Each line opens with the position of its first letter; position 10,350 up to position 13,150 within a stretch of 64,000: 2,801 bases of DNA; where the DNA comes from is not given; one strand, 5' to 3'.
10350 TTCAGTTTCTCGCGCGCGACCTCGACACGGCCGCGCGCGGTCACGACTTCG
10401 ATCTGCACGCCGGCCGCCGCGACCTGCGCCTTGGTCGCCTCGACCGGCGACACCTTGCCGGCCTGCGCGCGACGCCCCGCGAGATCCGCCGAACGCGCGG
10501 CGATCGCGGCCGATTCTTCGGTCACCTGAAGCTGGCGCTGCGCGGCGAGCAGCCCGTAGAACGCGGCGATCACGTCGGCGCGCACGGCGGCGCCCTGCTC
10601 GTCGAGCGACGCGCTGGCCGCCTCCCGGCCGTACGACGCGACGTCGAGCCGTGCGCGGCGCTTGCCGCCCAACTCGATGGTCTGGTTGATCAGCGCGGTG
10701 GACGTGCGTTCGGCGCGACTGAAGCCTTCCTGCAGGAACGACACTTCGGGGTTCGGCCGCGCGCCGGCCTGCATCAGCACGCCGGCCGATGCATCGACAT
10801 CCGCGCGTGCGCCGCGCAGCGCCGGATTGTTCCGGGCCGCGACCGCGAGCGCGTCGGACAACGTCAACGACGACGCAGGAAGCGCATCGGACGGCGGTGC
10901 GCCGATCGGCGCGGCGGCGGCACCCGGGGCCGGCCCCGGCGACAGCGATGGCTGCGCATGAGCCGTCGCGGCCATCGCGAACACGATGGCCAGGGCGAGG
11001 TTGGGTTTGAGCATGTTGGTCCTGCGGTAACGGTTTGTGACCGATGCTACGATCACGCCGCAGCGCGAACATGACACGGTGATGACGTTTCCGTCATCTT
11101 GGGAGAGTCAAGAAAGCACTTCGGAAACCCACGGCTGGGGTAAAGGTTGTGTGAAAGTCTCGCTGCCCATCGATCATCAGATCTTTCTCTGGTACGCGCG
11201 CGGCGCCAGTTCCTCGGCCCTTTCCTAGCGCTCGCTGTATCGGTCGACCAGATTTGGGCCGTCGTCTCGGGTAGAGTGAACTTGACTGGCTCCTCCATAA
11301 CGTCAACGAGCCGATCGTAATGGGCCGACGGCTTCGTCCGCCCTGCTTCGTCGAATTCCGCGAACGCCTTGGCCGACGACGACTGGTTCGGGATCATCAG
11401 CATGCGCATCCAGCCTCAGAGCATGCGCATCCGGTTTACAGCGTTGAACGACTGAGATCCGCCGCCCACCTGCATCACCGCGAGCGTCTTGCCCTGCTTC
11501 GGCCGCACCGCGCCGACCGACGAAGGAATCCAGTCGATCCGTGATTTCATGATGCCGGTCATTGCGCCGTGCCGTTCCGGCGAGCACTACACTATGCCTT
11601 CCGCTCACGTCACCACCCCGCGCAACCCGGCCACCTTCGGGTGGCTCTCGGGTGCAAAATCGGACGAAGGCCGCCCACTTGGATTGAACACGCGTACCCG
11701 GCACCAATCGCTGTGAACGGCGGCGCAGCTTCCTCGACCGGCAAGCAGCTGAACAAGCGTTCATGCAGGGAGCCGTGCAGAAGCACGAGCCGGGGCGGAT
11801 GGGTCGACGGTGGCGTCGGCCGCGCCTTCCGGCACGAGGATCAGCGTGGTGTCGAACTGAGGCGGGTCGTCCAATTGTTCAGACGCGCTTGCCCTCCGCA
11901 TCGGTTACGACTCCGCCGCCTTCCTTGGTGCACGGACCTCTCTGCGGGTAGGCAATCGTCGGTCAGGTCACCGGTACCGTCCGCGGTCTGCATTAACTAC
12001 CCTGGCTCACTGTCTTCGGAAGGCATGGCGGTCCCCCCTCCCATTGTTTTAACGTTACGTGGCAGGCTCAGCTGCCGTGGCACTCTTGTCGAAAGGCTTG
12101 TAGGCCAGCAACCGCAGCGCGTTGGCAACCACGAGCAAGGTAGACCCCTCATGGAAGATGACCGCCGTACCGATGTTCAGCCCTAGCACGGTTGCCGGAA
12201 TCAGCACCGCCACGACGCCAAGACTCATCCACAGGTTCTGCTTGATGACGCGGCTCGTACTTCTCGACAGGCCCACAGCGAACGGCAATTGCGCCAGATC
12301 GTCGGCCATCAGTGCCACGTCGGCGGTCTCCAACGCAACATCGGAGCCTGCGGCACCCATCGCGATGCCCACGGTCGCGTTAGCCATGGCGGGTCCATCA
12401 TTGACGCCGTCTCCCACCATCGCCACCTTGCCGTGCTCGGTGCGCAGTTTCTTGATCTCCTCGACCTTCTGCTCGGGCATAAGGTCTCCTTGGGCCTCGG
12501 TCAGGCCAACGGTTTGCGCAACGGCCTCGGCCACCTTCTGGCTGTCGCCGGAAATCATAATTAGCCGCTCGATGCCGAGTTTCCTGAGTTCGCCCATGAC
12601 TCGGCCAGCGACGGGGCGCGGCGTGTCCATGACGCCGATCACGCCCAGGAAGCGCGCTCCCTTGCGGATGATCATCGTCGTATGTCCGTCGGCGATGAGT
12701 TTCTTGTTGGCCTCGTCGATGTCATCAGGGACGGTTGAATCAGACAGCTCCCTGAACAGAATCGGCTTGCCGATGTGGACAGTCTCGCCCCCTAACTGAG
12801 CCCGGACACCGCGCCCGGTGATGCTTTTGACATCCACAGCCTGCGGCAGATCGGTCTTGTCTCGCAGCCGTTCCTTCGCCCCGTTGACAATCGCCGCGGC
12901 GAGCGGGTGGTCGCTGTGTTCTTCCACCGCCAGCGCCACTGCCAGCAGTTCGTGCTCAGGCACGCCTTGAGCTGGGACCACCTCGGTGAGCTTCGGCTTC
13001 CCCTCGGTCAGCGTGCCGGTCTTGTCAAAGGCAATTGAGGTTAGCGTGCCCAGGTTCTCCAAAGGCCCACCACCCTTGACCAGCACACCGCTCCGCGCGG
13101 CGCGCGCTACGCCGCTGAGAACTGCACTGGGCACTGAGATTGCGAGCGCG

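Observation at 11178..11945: Inverted, decayed arsC'-arsH duplicate wedged between czcC and the P-type ATPase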

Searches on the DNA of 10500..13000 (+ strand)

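Call 4: search_dna_similar(query=window:10500-13000:+, collection=plasmids, mode=near, max_rows=25)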
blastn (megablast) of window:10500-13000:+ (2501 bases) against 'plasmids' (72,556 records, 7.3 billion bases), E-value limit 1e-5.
Records with a match: 21; places in all: 28; records where one place covers at least 80% of the query: 6.
Best place of each record, by identity: >=99% 6; 90-95% 5; 80-90% 5; 60-80% 5.
By first word of the organism name: Burkholderia 13; Rhizobium 3; Caballeronia 2; Cupriavidus 2; Acuticoccus 1.
By predicted mobility (MOB-suite, as given by PLSDB): conjugative 9; non-mobilizable 9; mobilizable 3.
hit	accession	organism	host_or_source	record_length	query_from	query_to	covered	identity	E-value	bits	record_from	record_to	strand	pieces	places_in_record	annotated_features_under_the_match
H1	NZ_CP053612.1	Burkholderia sp. MBR-1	-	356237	1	2501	100%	100.0%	0e+0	4627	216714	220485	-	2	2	IS3-like element ISBvi4 family transposase | heavy metal translocating P-type ATPase | TolC family protein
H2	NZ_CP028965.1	Burkholderia sp. IDO3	pure strain,reactor sludge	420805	1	2501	100%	100.0%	0e+0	4619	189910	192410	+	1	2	heavy metal translocating P-type ATPase | TolC family protein | hypothetical protein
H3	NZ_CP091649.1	Burkholderia aenigmatica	-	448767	1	2501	100%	100.0%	0e+0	4619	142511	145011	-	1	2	heavy metal translocating P-type ATPase | TolC family protein | hypothetical protein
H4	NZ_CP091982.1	Burkholderia vietnamiensis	Homo sapiens,clinical isolate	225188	1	2501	100%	100.0%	0e+0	4619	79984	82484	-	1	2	heavy metal translocating P-type ATPase | TolC family protein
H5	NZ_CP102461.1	Burkholderia multivorans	Homo sapiens,pure culture,CF throat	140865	1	2501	100%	100.0%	0e+0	4619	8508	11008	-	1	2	heavy metal translocating P-type ATPase | TolC family protein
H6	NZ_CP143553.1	Burkholderia multivorans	Homo sapiens,bronchoalveolar lavage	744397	1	2501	100%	100.0%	0e+0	4619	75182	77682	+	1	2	heavy metal translocating P-type ATPase | TolC family protein | hypothetical protein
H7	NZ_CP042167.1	Burkholderia contaminans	soil,soil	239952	1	598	24%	91.0%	0e+0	806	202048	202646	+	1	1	TolC family protein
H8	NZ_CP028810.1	Burkholderia contaminans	genomic DNA,the respiratory tract of a ...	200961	1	598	24%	91.0%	0e+0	806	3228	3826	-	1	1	TolC family protein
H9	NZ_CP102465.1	Burkholderia contaminans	Homo sapiens,pure culture,sputum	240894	1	598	24%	91.0%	0e+0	806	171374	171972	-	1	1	TolC family protein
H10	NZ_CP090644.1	Burkholderia contaminans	sheep,milk,milk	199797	1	598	24%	91.0%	0e+0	806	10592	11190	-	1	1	TolC family protein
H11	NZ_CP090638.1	Burkholderia contaminans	pharmaceutical solution,pharmaceutical ...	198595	1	598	24%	91.0%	0e+0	806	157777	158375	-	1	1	TolC family protein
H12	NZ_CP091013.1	Burkholderia cenocepacia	-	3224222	1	604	24%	89.5%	0e+0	767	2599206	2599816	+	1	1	none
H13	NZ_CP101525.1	Burkholderia arboris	mixed culture,soil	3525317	1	598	24%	88.3%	0e+0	717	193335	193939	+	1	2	none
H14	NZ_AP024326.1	Caballeronia sp. NK8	-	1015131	708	1142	17%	80.9%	4e-90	340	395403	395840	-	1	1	record has no annotation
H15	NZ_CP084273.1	Caballeronia grimmiae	Leptoglossus zonatus,Cell culture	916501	713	1156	18%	79.1%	6e-79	303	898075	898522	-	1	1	arsH: arsenical resistance protein ArsH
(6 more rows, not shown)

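Call 6: get_annotated_region(hit=H2, flank=12000)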
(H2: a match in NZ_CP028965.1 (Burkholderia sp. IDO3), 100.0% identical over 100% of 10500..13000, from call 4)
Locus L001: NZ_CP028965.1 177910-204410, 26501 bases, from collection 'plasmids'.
description: Burkholderia sp. IDO3 plasmid p1, complete sequence
organism: Burkholderia sp. IDO3 (NCBI taxid 1705310)
taxonomy: Bacteria; Pseudomonadota; Betaproteobacteria; Burkholderiales; Burkholderiaceae; Burkholderia; Burkholderia sp. IDO3
host: -; source: pure strain,reactor sludge; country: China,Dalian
typing (MOB-suite, as given by PLSDB): conjugative; replicon rep_cluster_1398; relaxase MOBH; mating-pair formation MPF_T
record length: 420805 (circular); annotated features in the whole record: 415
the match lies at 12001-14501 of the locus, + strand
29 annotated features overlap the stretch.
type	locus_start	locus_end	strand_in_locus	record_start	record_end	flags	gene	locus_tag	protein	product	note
CDS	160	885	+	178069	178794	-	-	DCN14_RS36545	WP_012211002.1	hypothetical protein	-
CDS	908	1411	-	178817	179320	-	-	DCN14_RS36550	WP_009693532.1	hypothetical protein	-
CDS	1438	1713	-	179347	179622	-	-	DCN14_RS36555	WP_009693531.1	DUF4148 domain-containing protein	-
CDS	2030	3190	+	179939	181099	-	-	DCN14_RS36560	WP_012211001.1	porin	-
CDS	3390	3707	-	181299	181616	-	-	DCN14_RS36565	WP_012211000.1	hypothetical protein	-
CDS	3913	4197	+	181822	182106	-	-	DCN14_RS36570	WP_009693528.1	DUF4148 domain-containing protein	-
CDS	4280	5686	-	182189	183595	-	-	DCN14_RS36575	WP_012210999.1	heavy metal sensor histidine kinase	GO:0000160 - phosphorelay signal transduction system [Evidence IEA]; GO:0016310 - phosphorylation [Evidence IEA]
CDS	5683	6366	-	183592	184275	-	irlR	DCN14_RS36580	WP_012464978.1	heavy metal response regulator transcription factor IrlR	-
CDS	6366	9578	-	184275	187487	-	-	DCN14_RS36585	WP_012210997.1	CusA/CzcA family heavy metal efflux RND transporter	-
CDS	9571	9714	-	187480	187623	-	-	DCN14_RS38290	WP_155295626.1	hypothetical protein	-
CDS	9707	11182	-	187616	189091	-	-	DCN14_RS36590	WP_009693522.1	efflux RND transporter periplasmic adaptor subunit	GO:0006810 - transport [Evidence IEA]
CDS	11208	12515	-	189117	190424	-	-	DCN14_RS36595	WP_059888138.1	TolC family protein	GO:0055085 - transmembrane transport [Evidence IEA]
CDS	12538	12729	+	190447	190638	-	-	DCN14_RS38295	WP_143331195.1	hypothetical protein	-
CDS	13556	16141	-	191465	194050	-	-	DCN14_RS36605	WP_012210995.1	heavy metal translocating P-type ATPase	-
CDS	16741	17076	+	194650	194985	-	-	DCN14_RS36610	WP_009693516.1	metalloregulator ArsR/SmtB family transcription factor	GO:0006355 - regulation of DNA-templated transcription [Evidence IEA]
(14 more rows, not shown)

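Call 7: get_annotated_region(hit=H1, flank=6000)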
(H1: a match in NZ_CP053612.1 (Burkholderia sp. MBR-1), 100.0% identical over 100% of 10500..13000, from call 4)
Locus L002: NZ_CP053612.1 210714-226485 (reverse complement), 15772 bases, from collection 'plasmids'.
description: Burkholderia sp. MBR-1 plasmid pMBR01, complete sequence
organism: Burkholderia sp. MBR-1 (NCBI taxid 2732364)
taxonomy: Bacteria; Pseudomonadota; Betaproteobacteria; Burkholderiales; Burkholderiaceae; Burkholderia; Burkholderia sp. MBR-1
host: -; source: -; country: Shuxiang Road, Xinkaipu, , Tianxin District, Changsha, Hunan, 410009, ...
typing (MOB-suite, as given by PLSDB): mobilizable; relaxase MOBP
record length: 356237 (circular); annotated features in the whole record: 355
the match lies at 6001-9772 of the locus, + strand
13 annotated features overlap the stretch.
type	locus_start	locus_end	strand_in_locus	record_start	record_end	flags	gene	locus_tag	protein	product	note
CDS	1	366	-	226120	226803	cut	irlR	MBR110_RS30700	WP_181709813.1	heavy metal response regulator transcription factor IrlR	-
CDS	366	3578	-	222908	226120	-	-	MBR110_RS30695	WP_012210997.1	CusA/CzcA family heavy metal efflux RND transporter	-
CDS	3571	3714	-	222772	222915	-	-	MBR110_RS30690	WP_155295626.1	hypothetical protein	-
CDS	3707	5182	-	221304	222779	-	-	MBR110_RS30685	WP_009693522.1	efflux RND transporter periplasmic adaptor subunit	GO:0006810 - transport [Evidence IEA]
CDS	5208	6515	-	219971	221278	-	-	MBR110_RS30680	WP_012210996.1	TolC family protein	GO:0055085 - transmembrane transport [Evidence IEA]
CDS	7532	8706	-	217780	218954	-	-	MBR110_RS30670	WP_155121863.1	IS3-like element ISBvi4 family transposase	-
CDS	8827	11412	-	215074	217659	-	-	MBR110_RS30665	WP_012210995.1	heavy metal translocating P-type ATPase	-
CDS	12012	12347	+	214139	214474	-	-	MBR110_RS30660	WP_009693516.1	metalloregulator ArsR/SmtB family transcription factor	GO:0006355 - regulation of DNA-templated transcription [Evidence IEA]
CDS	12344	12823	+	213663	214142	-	-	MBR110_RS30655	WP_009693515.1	ArsI/CadI family heavy metal resistance metalloenzyme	-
CDS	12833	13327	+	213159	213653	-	-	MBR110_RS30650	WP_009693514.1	arsenate reductase ArsC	-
CDS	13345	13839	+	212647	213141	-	-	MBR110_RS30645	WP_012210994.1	arsenate reductase ArsC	-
CDS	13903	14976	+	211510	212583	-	arsB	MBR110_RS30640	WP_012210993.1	ACR3 family arsenite efflux transporter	-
CDS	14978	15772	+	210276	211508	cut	-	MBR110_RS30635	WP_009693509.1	MFS transporter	GO:0055085 - transmembrane transport [Evidence IEA]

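Call 15: get_annotated_region(hit=H7, flank=9000)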
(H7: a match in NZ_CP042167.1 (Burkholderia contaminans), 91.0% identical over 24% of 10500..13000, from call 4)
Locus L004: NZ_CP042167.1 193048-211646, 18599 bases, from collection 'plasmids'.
description: Burkholderia contaminans strain ZCC plasmid unnamed1, complete sequence
organism: Burkholderia contaminans (NCBI taxid 488447)
taxonomy: Bacteria; Pseudomonadota; Betaproteobacteria; Burkholderiales; Burkholderiaceae; Burkholderia; Burkholderia contaminans
host: -; source: soil,soil; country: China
typing (MOB-suite, as given by PLSDB): conjugative; replicon rep_cluster_1467; relaxase MOBF; mating-pair formation MPF_F
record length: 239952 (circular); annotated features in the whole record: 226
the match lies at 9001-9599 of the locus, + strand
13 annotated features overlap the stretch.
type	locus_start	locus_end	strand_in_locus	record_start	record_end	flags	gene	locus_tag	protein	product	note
CDS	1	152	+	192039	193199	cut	-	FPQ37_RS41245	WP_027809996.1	porin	-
CDS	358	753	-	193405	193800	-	-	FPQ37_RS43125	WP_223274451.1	hypothetical protein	-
CDS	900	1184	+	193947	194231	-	-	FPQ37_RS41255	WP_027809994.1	DUF4148 domain-containing protein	-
CDS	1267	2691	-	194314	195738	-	-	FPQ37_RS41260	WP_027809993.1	heavy metal sensor histidine kinase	GO:0000160 - phosphorelay signal transduction system [Evidence IEA]; GO:0016310 - phosphorylation [Evidence IEA]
CDS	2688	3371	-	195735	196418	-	irlR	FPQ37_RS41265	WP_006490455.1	heavy metal response regulator transcription factor IrlR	-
CDS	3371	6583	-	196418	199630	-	-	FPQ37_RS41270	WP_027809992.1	CusA/CzcA family heavy metal efflux RND transporter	-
CDS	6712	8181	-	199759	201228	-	-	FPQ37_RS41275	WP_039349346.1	efflux RND transporter periplasmic adaptor subunit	GO:0006810 - transport [Evidence IEA]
CDS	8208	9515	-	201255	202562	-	-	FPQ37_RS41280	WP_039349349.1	TolC family protein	GO:0055085 - transmembrane transport [Evidence IEA]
CDS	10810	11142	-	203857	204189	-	-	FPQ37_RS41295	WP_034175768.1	zinc ribbon domain-containing protein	-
CDS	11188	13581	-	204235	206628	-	-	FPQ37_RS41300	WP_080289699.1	heavy metal translocating P-type ATPase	-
CDS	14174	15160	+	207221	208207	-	-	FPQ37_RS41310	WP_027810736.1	cation diffusion facilitator family transporter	-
CDS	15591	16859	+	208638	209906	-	-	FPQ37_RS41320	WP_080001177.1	IS256 family transposase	-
CDS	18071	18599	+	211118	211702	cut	-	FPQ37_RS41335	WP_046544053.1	cytochrome b/b6 domain-containing protein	-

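Call 16: get_annotated_region(hit=H12, flank=9000)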
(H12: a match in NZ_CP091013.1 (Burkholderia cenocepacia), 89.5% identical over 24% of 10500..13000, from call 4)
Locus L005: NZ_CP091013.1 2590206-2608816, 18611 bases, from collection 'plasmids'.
description: Burkholderia cenocepacia strain CMCC(B)23006 plasmid unnamed1, complete sequence
organism: Burkholderia cenocepacia (NCBI taxid 95486)
taxonomy: Bacteria; Pseudomonadota; Betaproteobacteria; Burkholderiales; Burkholderiaceae; Burkholderia; Burkholderia cenocepacia
host: -; source: -; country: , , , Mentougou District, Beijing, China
typing (MOB-suite, as given by PLSDB): non-mobilizable
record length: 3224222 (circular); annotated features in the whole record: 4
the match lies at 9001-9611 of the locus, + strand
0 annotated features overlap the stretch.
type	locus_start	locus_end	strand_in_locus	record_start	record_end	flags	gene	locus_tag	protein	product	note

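Call 26: search_dna_similar(query=window:11179-11949:-, collection=plasmids, mode=distant, max_rows=40)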
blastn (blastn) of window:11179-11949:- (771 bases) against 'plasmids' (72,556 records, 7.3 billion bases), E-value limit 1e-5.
Records with a match: 2126; places in all: 2297; records where one place covers at least 80% of the query: 45.
Best place of each record, by identity: >=99% 6; 80-90% 1; 60-80% 2119.
By first word of the organism name: Klebsiella 1232; Enterobacter 109; Salmonella 102; Escherichia 74; Acinetobacter 52; Agrobacterium 48; Pantoea 41; Sinorhizobium 34; Citrobacter 26; Burkholderia 25; and 100 more.
By predicted mobility (MOB-suite, as given by PLSDB): conjugative 1437; non-mobilizable 528; mobilizable 161.
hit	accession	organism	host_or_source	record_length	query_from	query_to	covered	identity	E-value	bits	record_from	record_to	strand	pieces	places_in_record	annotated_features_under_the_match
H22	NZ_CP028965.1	Burkholderia sp. IDO3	pure strain,reactor sludge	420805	1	771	100%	100.0%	0e+0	1391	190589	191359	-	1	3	hypothetical protein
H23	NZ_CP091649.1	Burkholderia aenigmatica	-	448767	1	771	100%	100.0%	0e+0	1391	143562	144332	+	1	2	hypothetical protein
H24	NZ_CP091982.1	Burkholderia vietnamiensis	Homo sapiens,clinical isolate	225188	1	771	100%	100.0%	0e+0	1391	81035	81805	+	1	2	none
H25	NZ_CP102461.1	Burkholderia multivorans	Homo sapiens,pure culture,CF throat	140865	1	771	100%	100.0%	0e+0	1391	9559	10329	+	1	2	none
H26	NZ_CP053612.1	Burkholderia sp. MBR-1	-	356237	1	771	100%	100.0%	0e+0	1391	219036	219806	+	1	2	none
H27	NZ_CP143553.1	Burkholderia multivorans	Homo sapiens,bronchoalveolar lavage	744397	1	771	100%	100.0%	0e+0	1391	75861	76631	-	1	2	hypothetical protein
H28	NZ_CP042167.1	Burkholderia contaminans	soil,soil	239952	1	743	96%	79.8%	0e+0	673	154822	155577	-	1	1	arsH: arsenical resistance protein ArsH | arsC: arsenate reductase (glutaredoxin)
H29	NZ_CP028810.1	Burkholderia contaminans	genomic DNA,the respiratory tract of a ...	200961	1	743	96%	79.8%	0e+0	673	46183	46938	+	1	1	arsH: arsenical resistance protein ArsH | arsC: arsenate reductase (glutaredoxin)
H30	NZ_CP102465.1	Burkholderia contaminans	Homo sapiens,pure culture,sputum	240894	1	743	96%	79.8%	0e+0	673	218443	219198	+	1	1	arsH: arsenical resistance protein ArsH | arsC: arsenate reductase (glutaredoxin)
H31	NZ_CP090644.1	Burkholderia contaminans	sheep,milk,milk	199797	1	743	96%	79.8%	0e+0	673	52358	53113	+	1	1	arsH: arsenical resistance protein ArsH | arsC: arsenate reductase (glutaredoxin)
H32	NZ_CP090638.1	Burkholderia contaminans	pharmaceutical solution,pharmaceutical ...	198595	1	743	96%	79.8%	0e+0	673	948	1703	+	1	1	arsH: arsenical resistance protein ArsH | arsC: arsenate reductase (glutaredoxin)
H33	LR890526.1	Burkholderia cepacia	Homo sapiens,catheter tip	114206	1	743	96%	79.8%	0e+0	673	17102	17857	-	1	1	record has no annotation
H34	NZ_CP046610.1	Burkholderia contaminans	cell culture,cucumber rhizosphere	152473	1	743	96%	79.8%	0e+0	673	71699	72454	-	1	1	arsH: arsenical resistance protein ArsH | arsC: arsenate reductase (glutaredoxin)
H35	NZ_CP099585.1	Burkholderia glumae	Oryza sativa,rice panicle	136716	1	739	96%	79.1%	0e+0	647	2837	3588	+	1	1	arsH: arsenical resistance protein ArsH | arsC: arsenate reductase (glutaredoxin)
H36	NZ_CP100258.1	Burkholderia glumae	cell culture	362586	1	739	96%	79.1%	0e+0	647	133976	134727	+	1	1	arsH: arsenical resistance protein ArsH | arsC: arsenate reductase (glutaredoxin)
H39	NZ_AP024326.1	Caballeronia sp. NK8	-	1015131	45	761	93%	74.2%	5e-123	448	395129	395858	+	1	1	record has no annotation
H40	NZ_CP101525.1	Burkholderia arboris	mixed culture,soil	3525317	106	751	84%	78.9%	1e-156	561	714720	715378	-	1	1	none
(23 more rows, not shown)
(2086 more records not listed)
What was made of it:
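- Fixation: 100% identity in 6 complete plasmids (calls 4, 26).
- Tried and rejected: The best plasmid DNA other than the island itself was 79.8% (call 26).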
